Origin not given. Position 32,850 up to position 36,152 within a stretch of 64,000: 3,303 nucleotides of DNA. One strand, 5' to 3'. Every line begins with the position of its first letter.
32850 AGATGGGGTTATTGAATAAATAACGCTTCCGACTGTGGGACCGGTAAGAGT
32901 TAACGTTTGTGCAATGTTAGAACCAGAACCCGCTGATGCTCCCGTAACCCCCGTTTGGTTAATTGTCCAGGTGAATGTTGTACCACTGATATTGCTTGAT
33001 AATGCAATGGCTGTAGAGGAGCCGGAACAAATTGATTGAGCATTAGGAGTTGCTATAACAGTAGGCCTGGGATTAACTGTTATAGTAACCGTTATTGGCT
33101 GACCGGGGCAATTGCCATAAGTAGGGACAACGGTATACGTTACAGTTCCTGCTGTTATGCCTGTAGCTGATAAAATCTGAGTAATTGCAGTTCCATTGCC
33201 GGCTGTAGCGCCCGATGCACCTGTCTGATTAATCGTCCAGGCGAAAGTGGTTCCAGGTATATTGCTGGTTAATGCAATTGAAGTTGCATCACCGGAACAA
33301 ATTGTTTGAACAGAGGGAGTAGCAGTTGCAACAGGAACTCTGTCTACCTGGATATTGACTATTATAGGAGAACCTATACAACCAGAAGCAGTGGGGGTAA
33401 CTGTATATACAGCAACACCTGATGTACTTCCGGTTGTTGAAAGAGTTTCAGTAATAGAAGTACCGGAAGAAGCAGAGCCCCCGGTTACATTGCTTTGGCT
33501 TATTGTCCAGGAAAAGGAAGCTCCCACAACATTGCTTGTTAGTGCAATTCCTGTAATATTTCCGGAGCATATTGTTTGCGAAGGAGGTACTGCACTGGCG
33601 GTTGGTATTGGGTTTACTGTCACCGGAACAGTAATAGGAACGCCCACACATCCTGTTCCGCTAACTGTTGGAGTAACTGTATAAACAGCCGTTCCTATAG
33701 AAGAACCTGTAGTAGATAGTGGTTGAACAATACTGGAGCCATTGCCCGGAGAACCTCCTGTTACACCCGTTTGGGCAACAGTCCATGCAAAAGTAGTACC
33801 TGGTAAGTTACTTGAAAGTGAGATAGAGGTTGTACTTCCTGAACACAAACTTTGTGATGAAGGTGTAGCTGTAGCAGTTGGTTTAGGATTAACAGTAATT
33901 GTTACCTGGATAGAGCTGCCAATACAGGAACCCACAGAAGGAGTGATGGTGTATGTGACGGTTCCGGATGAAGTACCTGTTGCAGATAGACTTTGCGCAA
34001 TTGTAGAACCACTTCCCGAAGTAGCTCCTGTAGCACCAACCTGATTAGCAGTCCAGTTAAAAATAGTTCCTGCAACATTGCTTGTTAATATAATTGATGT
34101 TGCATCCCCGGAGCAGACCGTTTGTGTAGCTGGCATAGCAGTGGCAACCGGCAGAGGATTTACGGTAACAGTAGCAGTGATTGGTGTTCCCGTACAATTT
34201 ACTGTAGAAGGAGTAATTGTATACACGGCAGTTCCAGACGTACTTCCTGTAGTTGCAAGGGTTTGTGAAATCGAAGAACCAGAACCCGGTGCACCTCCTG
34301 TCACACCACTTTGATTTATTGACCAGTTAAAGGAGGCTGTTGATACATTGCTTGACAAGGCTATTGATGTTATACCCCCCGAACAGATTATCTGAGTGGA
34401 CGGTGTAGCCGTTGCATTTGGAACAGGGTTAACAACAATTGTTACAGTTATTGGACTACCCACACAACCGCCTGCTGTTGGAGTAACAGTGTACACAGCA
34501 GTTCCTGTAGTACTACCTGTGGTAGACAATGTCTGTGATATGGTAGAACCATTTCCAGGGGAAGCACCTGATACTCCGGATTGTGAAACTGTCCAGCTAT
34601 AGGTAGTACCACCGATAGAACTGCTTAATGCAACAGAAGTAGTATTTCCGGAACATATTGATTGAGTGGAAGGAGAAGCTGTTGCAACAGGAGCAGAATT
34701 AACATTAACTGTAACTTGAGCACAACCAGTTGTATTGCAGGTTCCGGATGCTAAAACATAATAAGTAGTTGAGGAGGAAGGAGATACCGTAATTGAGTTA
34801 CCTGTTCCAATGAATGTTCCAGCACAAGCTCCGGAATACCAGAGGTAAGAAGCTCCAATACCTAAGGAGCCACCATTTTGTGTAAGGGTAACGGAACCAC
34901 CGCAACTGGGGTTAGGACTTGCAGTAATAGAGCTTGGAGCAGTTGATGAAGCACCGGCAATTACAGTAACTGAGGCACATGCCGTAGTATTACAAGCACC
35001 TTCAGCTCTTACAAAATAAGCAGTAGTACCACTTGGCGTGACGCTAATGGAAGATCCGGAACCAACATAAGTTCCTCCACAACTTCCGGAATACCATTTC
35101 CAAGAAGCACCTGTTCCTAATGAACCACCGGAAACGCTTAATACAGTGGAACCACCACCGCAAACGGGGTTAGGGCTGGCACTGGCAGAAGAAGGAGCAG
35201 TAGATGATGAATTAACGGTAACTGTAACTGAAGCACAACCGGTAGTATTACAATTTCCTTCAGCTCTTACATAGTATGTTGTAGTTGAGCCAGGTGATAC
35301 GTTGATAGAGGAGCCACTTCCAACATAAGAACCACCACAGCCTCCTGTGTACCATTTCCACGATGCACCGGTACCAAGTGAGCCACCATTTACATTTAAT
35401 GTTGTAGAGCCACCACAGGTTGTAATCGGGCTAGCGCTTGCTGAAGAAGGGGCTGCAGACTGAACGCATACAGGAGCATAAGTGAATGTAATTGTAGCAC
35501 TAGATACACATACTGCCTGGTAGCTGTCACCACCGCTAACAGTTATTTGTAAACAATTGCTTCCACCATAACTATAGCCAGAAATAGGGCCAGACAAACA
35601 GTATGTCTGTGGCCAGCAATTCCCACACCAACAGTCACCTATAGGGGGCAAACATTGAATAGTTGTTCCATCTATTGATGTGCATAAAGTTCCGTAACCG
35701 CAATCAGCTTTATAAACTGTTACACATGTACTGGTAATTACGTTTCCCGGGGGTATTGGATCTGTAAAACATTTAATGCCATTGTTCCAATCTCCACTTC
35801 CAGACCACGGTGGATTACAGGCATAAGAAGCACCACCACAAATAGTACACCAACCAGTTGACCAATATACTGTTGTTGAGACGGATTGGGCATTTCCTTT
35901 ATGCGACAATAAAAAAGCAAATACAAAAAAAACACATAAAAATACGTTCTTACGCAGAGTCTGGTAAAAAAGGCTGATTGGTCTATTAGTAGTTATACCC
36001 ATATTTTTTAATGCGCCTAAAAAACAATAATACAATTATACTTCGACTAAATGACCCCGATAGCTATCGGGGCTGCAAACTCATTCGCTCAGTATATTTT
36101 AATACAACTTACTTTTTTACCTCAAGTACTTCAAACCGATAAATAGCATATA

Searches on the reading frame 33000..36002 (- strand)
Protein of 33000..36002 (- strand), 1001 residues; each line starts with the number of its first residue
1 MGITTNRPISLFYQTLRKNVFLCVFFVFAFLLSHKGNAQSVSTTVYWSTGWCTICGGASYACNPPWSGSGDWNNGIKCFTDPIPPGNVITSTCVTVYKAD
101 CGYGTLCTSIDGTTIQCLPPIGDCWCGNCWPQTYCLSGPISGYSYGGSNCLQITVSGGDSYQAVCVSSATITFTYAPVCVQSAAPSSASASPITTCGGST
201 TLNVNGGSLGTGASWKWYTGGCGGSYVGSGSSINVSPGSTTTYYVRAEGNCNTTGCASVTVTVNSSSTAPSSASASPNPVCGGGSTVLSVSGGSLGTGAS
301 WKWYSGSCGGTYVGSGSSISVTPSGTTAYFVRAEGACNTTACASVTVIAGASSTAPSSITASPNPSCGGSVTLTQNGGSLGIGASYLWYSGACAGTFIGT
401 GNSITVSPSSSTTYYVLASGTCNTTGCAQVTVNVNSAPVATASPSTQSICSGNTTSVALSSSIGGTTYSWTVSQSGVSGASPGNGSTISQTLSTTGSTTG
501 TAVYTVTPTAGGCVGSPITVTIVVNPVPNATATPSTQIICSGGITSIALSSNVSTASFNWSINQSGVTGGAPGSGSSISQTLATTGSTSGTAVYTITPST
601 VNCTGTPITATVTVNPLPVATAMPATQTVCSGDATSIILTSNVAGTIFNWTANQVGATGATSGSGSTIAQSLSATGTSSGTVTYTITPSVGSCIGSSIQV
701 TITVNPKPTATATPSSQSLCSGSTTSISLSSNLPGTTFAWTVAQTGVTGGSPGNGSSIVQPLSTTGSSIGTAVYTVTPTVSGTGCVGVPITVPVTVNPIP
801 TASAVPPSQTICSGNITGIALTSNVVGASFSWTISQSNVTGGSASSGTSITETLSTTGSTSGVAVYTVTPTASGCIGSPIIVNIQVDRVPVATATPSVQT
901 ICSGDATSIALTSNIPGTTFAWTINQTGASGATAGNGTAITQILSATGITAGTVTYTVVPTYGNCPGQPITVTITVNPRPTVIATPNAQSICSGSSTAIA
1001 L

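Call 119: search_protein_families(library=pfam, proteins=[window:33000-36002:-], max_evalue=0.001)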
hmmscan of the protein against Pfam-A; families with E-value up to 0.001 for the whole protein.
window:33000-36002:- (1001 aa): 2 families
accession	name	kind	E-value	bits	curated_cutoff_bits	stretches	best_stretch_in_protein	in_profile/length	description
PF19406.5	PKD_5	-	3.4e-69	229.2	25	6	899-980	1-88/88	PKD-like domain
PF19081.6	Ig_7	-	2e-41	140.6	27.3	3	185-264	4-83/84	Ig-like domain CHU_C associated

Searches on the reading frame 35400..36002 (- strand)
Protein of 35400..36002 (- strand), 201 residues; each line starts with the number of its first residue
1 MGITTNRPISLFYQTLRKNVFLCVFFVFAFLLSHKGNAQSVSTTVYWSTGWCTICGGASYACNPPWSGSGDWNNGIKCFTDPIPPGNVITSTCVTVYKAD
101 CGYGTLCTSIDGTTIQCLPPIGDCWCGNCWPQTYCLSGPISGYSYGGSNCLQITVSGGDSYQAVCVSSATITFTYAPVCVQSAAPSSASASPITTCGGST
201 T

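Call 12: search_protein_families(library=pfam, proteins=[window:35400-36002:-], max_evalue=0.01)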
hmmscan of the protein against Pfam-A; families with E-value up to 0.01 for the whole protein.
window:35400-36002:- (201 aa): 0 families

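Call 13: search_protein_families(library=ncbifam, proteins=[window:35400-36002:-], max_evalue=0.01)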
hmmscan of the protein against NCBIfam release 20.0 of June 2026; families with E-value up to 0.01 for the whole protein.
window:35400-36002:- (201 aa): 0 families

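Call 47: search_protein_families(library=pfam, proteins=[window:35400-36002:-], max_evalue=10)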
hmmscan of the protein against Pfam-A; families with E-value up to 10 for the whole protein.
window:35400-36002:- (201 aa): 0 families
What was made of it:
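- On Toxin-immunity pair: The heads have no Pfam or NCBIfam enzymatic hit (calls 12, 13, 47).
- Closest known: ALK/LTK glycine-rich domain. Different: The Cys-rich head has no Pfam hit (calls 12, 47).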

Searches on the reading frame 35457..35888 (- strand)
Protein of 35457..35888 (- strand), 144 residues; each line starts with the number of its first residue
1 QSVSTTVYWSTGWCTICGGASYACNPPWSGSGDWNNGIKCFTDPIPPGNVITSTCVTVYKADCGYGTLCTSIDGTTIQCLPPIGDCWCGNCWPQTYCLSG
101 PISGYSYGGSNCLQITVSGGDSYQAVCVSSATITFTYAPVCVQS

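Call 79: predict_structure(alignment_id=A8)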
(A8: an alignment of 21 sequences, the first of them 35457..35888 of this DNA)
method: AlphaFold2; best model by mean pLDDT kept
length: 144 residues; sequences in the alignment: 21
mean_pLDDT: 84.4   pTM: 0.82
mean pLDDT of the five models: 84.4, 83.5, 82.9, 79.6, 77.1
residues with pLDDT >= 90: 79; 70-90: 32; 50-70: 32; < 50: 1
segments of 3 or more residues with pLDDT < 50: none
pLDDT, mean of each block of 10 residues (from residue 1): 92 61 65 81 95 95 86 97 69 92 95 89 78 96 59
secondary structure, 60 per line:
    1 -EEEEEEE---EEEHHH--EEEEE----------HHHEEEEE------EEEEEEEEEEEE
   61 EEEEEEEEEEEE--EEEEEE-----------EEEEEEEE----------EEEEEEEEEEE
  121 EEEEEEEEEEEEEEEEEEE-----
elements in order: E2-8 E12-14 E20-24 E38-42 E49-72 E75-80 E92-99 E110-139
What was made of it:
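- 35457..35888 (-): The Cys-rich head domain of G2 (about 144 aa, 15 Cys), predicted to be a jelly-roll beta-sandwich. AF2 pLDDT 84.4, pTM 0.82 (call 79).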

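Call 82: fold_search(model_id=the predicted structure, library=pdb)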
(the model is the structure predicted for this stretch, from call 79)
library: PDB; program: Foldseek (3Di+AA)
matches with E <= 10: 1711; with E <= 0.001: 79
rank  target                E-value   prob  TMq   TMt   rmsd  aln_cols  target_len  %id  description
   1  6yg8_D                7.1e-06  1.00  0.46  0.14   7.8       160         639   13  Cryo-EM structure of a BcsB pentamer in the context of an assembled Bcs macrocomplex (released 2021-02-24)
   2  6yg8_A                9.7e-06  1.00  0.48  0.14   6.8       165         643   13  Cryo-EM structure of a BcsB pentamer in the context of an assembled Bcs macrocomplex (released 2021-02-24)
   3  9fmt_D                1.0e-05  1.00  0.52  0.15   7.3       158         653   10  Cryo-EM structure of the BcsB hexameric crown from the E. coli cellulose secretion macrocomplex (released 2024-10-16)
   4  6yg8_B                1.1e-05  1.00  0.52  0.15   7.2       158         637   11  Cryo-EM structure of a BcsB pentamer in the context of an assembled Bcs macrocomplex (released 2021-02-24)
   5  9fmt_C                1.2e-05  1.00  0.48  0.15   6.9       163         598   13  Cryo-EM structure of the BcsB hexameric crown from the E. coli cellulose secretion macrocomplex (released 2024-10-16)
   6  9fmt_A                1.8e-05  1.00  0.45  0.13   8.2       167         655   12  Cryo-EM structure of the BcsB hexameric crown from the E. coli cellulose secretion macrocomplex (released 2024-10-16)
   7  6yg8_E                2.5e-05  1.00  0.46  0.16   7.2       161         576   15  Cryo-EM structure of a BcsB pentamer in the context of an assembled Bcs macrocomplex (released 2021-02-24)
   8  8w7n                  3.8e-05  1.00  0.49  0.08   4.1       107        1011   17  Crystal structure of the in-cell Cry1Aa purified from Bacillus thuringiensis (released 2024-03-06)
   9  9fmt_F                4.0e-05  1.00  0.50  0.14   7.5       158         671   12  Cryo-EM structure of the BcsB hexameric crown from the E. coli cellulose secretion macrocomplex (released 2024-10-16)
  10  1w0n                  4.0e-05  1.00  0.44  0.51   6.5       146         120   12  Structure of uncomplexed Carbohydrate Binding Domain CBM36 (released 2004-10-27)
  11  2waa                  5.9e-05  1.00  0.37  0.19  11.0       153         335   14  Structure of a family two carbohydrate esterase from Cellvibrio japonicus (released 2009-03-24)
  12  1ux7_A                7.1e-05  1.00  0.43  0.49   6.3       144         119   11  Carbohydrate-Binding Module CBM36 in complex with calcium and xylotriose (released 2004-10-27)
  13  4jdn_B                8.5e-05  1.00  0.40  0.40   8.3       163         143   10  Secreted Chlamydial Protein PGP3, C-terminal Domain (released 2013-06-05)
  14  7l2z_C                9.1e-05  1.00  0.44  0.13   7.7       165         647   10  Bacterial cellulose synthase BcsB hexamer (released 2021-03-24)
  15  7ay3                  1.2e-04  1.00  0.43  0.49   7.9       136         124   10  Crystal structure of the CBM36-1 domain of a multidomain xylanase from the hindgut metagenome of Trinervitermes trinervo (released 2020-11-18)
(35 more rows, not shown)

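Call 108: search_solved_structures(query=A8, max_evalue=1)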
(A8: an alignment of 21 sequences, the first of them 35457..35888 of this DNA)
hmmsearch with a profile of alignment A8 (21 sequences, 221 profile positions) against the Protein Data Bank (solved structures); distinct sequences matched with E-value up to 1: 0.

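Call 113: fold_search(model_id=the predicted structure, library=viral)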
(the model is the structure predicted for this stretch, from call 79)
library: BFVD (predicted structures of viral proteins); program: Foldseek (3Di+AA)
matches with E <= 10: 1950; with E <= 0.001: 196
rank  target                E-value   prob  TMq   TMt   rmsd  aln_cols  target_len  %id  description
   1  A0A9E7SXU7            3.2e-06  1.00  0.47  0.24   8.4       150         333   15  (no name in the UniProt tables at hand)
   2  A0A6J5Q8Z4            6.3e-06  1.00  0.44  0.32   7.0       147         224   18  Uncharacterized protein [uncultured Caudovirales phage]
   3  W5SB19                8.5e-06  1.00  0.41  0.24   9.9       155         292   12  Collagen triple helix repeat protein [Pithovirus sibericum]
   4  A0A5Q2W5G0            9.7e-06  1.00  0.39  0.07  10.9       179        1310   14  (no name in the UniProt tables at hand)
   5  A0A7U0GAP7            1.3e-05  1.00  0.41  0.28  11.0       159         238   11  Uncharacterized protein [Klebsiella phage vB_KpP_FBKp16]
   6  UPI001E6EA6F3         1.3e-05  1.00  0.30  0.17   9.0       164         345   16  (no name look-up for this kind of identifier)
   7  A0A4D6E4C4            1.9e-05  0.96  0.26  0.17  10.1       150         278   12  (no name in the UniProt tables at hand)
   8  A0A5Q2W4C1            2.6e-05  1.00  0.46  0.29   8.6       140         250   14  (no name in the UniProt tables at hand)
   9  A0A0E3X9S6            2.8e-05  1.00  0.48  0.23   8.7       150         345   11  Uncharacterized protein [Gordonia phage Gmala1]
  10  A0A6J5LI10            2.8e-05  1.00  0.34  0.20   8.3       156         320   14  Uncharacterized protein [uncultured Caudovirales phage]
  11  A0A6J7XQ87            2.9e-05  1.00  0.35  0.33   8.1       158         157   14  Uncharacterized protein [uncultured Caudovirales phage]
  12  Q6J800                2.9e-05  1.00  0.37  0.28   8.5       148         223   14  Pas31 [Actinoplanes phage phiAsp2]
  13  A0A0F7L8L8            3.6e-05  1.00  0.43  0.13   8.4       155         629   14  C1q domain-containing protein [uncultured marine virus]
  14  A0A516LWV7            3.6e-05  0.99  0.36  0.36   9.3       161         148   10  (no name in the UniProt tables at hand)
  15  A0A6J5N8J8            4.8e-05  1.00  0.42  0.35   9.1       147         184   14  C1q domain containing protein [uncultured Caudovirales phage]
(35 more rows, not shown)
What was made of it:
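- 35457..35888 (-): Foldseek matches to BcsB CBD, CBM35/36, Cry1Aa domain III, Pgp3 C-terminal domain and BC2L-C (call 82), and to C1q-like viral fibre heads (call 113).
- On Toxin-immunity pair: The fold resembles binding modules (calls 82, 113).
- Closest known: ALK/LTK glycine-rich domain. Same: The Cys-rich head models as a jelly-roll resembling CBM35/36, BcsB CBD, Pgp3 C-terminal domain and C1q-like fibre heads (calls 82, 113).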
